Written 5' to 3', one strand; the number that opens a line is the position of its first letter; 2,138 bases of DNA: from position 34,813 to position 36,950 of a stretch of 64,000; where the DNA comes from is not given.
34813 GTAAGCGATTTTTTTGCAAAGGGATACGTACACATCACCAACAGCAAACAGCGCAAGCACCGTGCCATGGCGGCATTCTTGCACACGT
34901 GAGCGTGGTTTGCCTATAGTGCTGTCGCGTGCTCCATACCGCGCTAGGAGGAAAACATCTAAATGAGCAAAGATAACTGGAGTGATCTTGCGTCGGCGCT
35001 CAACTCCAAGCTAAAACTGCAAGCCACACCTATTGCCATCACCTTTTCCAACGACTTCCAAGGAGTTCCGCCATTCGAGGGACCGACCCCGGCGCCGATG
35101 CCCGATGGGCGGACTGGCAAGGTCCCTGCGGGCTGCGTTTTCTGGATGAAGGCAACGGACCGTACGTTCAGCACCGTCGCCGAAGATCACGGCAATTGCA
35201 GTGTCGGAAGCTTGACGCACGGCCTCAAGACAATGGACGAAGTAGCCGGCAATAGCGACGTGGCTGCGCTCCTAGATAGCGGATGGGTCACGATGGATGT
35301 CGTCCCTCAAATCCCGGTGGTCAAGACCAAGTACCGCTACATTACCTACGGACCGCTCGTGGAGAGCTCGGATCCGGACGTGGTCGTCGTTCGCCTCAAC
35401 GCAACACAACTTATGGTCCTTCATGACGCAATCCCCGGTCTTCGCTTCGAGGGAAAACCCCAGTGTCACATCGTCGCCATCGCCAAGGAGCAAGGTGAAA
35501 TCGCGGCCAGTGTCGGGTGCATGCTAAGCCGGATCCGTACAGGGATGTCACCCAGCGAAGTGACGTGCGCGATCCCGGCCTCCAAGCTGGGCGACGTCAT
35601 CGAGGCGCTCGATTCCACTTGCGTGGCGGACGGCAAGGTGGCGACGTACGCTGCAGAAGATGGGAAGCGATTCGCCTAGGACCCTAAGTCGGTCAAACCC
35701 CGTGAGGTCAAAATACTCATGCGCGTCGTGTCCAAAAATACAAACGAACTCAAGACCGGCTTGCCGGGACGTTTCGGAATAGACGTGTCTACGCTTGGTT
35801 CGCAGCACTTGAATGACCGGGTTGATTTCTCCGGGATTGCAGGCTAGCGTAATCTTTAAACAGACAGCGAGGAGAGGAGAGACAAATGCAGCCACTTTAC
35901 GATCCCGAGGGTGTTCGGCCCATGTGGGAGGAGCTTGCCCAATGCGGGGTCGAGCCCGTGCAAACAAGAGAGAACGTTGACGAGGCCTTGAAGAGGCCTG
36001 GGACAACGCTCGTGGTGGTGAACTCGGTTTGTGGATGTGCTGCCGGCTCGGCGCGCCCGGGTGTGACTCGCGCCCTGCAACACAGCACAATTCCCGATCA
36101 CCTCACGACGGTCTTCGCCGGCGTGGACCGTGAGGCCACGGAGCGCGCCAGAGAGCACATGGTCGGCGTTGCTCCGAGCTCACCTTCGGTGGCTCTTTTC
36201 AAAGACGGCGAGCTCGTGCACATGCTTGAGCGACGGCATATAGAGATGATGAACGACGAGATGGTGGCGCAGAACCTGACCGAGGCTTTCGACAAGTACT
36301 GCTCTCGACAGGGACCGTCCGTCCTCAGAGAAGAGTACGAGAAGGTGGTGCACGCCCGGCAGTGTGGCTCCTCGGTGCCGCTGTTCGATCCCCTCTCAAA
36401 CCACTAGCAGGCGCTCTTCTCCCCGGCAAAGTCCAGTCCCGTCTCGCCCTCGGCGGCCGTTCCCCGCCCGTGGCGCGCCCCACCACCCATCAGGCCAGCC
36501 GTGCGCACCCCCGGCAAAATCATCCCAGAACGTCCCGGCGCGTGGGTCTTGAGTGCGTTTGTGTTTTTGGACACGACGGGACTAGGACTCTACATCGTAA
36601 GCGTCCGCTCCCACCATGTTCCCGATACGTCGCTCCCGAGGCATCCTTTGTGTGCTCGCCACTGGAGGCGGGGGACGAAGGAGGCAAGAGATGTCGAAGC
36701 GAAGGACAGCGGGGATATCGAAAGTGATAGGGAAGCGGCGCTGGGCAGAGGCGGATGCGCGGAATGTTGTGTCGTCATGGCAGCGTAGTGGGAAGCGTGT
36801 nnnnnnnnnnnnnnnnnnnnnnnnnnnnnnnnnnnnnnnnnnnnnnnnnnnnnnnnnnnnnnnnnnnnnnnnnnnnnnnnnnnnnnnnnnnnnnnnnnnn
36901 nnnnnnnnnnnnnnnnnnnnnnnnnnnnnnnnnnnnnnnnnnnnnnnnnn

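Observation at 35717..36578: MITE-like element built from the inverted termini of an IS481-type IS, carrying a bacilliredoxin gene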

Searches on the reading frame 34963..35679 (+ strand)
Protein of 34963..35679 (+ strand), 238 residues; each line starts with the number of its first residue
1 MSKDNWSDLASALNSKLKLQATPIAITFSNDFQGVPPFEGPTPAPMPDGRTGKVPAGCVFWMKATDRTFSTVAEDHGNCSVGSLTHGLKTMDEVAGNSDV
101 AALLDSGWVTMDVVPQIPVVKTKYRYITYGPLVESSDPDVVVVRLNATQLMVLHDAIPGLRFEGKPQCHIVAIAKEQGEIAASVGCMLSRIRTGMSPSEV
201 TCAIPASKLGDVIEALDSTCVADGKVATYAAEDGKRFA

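Call 11: search_protein_families(library=pfam, proteins=[window:34963-35676:+])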
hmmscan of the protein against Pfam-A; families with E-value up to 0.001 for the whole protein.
window:34963-35676:+ (238 aa): 1 family
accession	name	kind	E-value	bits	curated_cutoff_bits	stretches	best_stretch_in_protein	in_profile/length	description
PF02596.20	DUF169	-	4.4e-22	79.4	27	1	13-214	2-208/209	Uncharacterised ArCR, COG2043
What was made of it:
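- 34963..35679 (+): DUF169 gene, the usual upstream neighbour. It is not part of the cassette, but it is itself duplicated in one genome. Pfam PF02596 (call 11).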

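Call 12: search_protein_families(library=ncbifam, proteins=[window:34963-35676:+])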
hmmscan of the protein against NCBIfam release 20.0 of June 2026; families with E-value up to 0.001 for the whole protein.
window:34963-35676:+ (238 aa): 0 families

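Call 23: find_encoding_contigs(protein=window:34963-35679:+, flank=5000, max_places=10)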
Protein window:34963-35679:+ (238 aa): 12 contigs read that carry it; 10 places shown.
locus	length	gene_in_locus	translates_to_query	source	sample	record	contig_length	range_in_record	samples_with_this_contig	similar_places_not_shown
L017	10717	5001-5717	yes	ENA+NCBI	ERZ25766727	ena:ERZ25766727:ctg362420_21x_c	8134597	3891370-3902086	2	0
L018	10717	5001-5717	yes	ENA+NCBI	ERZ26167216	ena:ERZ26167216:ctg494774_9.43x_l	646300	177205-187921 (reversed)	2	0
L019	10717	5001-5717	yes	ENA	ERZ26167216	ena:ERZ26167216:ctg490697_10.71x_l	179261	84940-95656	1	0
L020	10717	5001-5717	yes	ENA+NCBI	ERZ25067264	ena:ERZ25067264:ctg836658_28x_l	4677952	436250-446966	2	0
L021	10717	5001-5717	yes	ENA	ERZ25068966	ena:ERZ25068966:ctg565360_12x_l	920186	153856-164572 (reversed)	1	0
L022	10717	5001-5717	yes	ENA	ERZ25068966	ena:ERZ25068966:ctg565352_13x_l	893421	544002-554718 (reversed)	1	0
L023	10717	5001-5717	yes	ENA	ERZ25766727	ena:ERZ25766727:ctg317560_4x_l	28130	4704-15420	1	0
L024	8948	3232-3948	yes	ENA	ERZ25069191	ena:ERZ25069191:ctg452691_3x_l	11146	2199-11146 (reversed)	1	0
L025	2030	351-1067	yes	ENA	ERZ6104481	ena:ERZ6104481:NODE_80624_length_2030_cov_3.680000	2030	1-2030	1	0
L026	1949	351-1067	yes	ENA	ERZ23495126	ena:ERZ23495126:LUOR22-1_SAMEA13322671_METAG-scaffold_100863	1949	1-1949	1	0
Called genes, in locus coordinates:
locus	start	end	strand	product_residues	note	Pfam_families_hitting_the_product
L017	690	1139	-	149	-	PF00069:Pkinase, PF07714:PK_Tyr_Ser-Thr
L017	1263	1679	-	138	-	PF26629:GT2_TM_C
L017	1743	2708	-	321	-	PF13737:DDE_Tnp_1_5, PF01609:DDE_Tnp_1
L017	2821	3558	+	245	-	PF13276:HTH_21 (weak), PF13683:rve_3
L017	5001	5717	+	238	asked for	PF02596:DUF169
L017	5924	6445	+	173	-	PF06491:Disulph_isomer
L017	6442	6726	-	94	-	-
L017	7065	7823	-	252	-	PF01695:IstB_IS21, PF13191:AAA_16 (faint)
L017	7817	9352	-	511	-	PF22483:Mu-transpos_C_2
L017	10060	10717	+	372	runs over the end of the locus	PF13683:rve_3 (faint), PF00665:rve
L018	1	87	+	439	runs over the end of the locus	PF06782:UPF0236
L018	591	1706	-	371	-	PF04909:Amidohydro_2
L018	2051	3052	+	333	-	PF13565:HTH_32, PF13276:HTH_21 (weak)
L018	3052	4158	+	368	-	PF00872:Transposase_mut, PF10551:MULE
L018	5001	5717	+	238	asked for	PF02596:DUF169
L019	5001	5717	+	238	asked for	PF02596:DUF169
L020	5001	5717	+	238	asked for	PF02596:DUF169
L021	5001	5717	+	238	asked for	PF02596:DUF169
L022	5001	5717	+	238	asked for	PF02596:DUF169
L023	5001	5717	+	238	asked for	PF02596:DUF169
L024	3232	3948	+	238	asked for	PF02596:DUF169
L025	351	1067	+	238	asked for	PF02596:DUF169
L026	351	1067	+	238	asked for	PF02596:DUF169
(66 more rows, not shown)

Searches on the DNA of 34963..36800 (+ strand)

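Call 59: search_rna_families(source=window, start=35500, end=36800, threshold=evalue, max_evalue=1)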
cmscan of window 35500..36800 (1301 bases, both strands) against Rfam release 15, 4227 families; matches with E-value up to 1: 0.
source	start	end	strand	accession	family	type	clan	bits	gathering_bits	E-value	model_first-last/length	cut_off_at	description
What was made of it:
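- Tried and rejected: Rfam scan of 35500-36800: none found (call 59).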

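Call 68: search_rna_families(source=L022, start=5600, end=8800, threshold=gathering)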
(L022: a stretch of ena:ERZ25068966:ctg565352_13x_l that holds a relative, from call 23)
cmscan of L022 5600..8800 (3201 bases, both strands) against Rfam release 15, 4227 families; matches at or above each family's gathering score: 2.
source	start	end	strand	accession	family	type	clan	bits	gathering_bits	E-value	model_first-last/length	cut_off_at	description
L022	7485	7709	-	RF02005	group-II-D1D4-6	Intron;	CL00102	178.2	49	2.7e-53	1-225/225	no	Group II catalytic intron D1-D4-6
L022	8367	8591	-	RF02005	group-II-D1D4-6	Intron;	CL00102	177.6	49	4.3e-53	1-225/225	no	Group II catalytic intron D1-D4-6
